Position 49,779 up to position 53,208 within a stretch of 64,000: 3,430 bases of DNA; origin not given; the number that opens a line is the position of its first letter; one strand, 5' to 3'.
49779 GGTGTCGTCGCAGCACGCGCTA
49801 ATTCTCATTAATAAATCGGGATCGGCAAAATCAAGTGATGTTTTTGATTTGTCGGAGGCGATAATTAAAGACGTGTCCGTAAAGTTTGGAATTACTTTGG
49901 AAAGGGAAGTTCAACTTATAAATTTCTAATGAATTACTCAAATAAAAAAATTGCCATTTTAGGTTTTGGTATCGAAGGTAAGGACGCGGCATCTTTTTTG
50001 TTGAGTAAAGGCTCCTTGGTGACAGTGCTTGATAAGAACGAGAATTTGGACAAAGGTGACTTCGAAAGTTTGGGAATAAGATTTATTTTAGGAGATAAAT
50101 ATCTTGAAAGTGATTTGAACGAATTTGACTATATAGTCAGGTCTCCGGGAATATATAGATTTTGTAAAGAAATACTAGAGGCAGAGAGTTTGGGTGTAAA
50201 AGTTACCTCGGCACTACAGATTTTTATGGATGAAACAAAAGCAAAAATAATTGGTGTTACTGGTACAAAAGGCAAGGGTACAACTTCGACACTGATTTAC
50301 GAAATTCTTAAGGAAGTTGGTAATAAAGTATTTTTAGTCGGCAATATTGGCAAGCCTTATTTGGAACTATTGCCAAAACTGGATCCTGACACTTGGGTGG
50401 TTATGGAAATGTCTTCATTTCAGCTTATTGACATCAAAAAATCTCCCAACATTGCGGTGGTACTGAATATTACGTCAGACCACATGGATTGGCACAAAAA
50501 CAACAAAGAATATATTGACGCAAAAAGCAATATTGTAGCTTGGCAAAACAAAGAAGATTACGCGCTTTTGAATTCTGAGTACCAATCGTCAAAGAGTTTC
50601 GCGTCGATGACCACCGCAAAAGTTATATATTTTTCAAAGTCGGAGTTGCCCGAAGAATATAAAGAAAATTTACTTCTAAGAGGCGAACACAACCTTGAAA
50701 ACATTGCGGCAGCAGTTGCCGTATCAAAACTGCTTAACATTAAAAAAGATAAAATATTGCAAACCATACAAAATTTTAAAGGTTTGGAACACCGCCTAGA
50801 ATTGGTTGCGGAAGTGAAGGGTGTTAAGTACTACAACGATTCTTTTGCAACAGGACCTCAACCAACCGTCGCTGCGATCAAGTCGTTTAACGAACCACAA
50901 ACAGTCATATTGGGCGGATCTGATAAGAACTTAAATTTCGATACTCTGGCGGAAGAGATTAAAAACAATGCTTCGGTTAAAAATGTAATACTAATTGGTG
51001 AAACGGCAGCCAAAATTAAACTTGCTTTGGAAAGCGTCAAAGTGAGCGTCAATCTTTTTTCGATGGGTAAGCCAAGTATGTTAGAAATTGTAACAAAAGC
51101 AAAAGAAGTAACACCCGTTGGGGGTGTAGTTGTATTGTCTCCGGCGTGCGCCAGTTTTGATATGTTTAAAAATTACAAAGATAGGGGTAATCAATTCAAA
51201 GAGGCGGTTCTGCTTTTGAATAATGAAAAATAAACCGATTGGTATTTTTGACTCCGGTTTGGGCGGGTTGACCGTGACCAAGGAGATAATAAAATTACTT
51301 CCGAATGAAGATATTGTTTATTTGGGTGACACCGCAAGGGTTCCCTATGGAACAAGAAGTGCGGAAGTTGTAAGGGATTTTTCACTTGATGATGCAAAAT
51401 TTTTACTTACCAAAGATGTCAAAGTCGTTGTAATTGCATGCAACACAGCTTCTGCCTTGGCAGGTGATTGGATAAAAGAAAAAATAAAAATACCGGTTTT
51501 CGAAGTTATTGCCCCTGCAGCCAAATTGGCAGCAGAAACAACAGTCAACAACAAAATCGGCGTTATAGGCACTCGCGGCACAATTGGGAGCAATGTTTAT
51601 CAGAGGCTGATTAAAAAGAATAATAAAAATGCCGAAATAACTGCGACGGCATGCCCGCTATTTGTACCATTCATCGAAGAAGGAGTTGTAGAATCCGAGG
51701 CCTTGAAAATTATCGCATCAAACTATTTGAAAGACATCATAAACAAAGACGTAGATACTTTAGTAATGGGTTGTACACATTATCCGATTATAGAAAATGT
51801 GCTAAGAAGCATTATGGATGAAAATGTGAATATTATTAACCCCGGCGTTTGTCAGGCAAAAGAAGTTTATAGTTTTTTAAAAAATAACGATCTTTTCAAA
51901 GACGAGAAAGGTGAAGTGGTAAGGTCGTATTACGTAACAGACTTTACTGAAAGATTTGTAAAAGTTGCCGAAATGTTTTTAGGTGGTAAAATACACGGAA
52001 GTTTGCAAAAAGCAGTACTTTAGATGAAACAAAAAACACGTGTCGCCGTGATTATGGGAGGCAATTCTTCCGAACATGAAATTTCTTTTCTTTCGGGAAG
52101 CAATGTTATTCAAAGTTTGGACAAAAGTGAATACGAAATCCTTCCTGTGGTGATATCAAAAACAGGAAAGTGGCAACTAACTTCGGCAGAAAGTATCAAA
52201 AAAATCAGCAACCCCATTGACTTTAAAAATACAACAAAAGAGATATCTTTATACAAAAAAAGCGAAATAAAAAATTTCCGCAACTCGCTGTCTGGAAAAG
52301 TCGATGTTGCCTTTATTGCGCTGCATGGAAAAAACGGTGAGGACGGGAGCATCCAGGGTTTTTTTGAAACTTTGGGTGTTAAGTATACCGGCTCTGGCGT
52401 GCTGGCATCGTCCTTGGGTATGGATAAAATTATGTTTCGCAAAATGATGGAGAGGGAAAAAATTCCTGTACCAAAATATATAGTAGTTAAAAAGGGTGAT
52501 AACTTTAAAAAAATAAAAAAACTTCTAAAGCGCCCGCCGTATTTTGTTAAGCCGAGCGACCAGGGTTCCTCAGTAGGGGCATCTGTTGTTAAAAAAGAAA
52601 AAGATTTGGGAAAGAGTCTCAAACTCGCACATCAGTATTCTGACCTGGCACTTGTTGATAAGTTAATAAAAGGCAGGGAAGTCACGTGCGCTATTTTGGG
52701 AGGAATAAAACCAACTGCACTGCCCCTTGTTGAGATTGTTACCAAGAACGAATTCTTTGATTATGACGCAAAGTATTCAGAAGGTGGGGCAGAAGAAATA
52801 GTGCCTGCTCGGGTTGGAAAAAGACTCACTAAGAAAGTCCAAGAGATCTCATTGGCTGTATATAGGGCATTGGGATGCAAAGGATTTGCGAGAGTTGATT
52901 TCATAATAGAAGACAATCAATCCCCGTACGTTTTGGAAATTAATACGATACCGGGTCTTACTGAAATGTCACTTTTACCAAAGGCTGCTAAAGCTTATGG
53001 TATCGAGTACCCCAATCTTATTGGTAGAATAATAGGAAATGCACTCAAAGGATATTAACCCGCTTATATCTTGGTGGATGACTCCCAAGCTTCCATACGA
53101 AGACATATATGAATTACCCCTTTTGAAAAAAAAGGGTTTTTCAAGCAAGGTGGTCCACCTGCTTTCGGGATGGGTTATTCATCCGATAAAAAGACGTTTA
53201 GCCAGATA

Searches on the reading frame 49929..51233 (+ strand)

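Call 7: search_protein_families(library=pfam, proteins=[window:49929-51233:+], max_evalue=0.01)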
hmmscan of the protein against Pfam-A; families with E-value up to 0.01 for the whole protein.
window:49929-51233:+ (434 aa): 4 families
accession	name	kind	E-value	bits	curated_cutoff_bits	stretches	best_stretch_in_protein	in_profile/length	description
PF08245.18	Mur_ligase_M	-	2.8e-25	89.9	24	1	110-245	1-155/200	Mur ligase middle domain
PF02875.26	Mur_ligase_C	-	1.3e-08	36.2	28.4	1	288-407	1-127/127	Mur ligase, glutamate ligase domain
PF21799.2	MurD-like_N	-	2.7e-08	34.4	27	1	6-93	1-87/88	Mur ligase MurD-like, N-terminal domain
PF01558.24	POR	-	0.0013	19.4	27.4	0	331-375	107-151/173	Pyruvate ferredoxin/flavodoxin oxidoreductase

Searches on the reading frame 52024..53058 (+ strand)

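Call 7: search_protein_families(library=pfam, proteins=[window:52024-53058:+], max_evalue=0.01)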
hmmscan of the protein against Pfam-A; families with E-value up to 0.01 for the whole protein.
window:52024-53058:+ (344 aa): 9 families
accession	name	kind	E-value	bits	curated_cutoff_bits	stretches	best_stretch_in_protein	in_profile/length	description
PF07478.18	Dala_Dala_lig_C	-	1.9e-55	188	24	1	142-337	2-203/204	D-ala D-ala ligase C-terminus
PF01820.27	Dala_Dala_lig_N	-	1.7e-33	116.2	34.6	1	6-124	1-121/121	D-ala D-ala ligase N-terminus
PF02655.19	ATP-grasp_3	-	3.8e-11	43.8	23.2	1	134-308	3-155/160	ATP-grasp domain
PF14397.11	ATPgrasp_ST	-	9.8e-10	38.5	31.4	1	134-208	21-100/278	Sugar-transfer associated ATP-grasp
PF02222.28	ATP-grasp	-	5.5e-08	33.1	27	1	141-299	2-153/179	ATP-grasp domain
PF02786.22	CPSase_L_D2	-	2.4e-05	24.4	19.8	1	134-308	1-178/211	Carbamoyl-phosphate synthase L chain, ATP binding domain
PF08443.16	RimK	-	0.0001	22.4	21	1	134-316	3-173/188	RimK-like ATP-grasp domain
PF01071.24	GARS_A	-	0.0092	16.3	27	0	134-307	2-186/194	Phosphoribosylglycinamide synthetase, ATP-grasp (A) domain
PF03133.20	TTL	-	0.0095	15.6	20.1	0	272-314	221-263/292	Tubulin-tyrosine ligase family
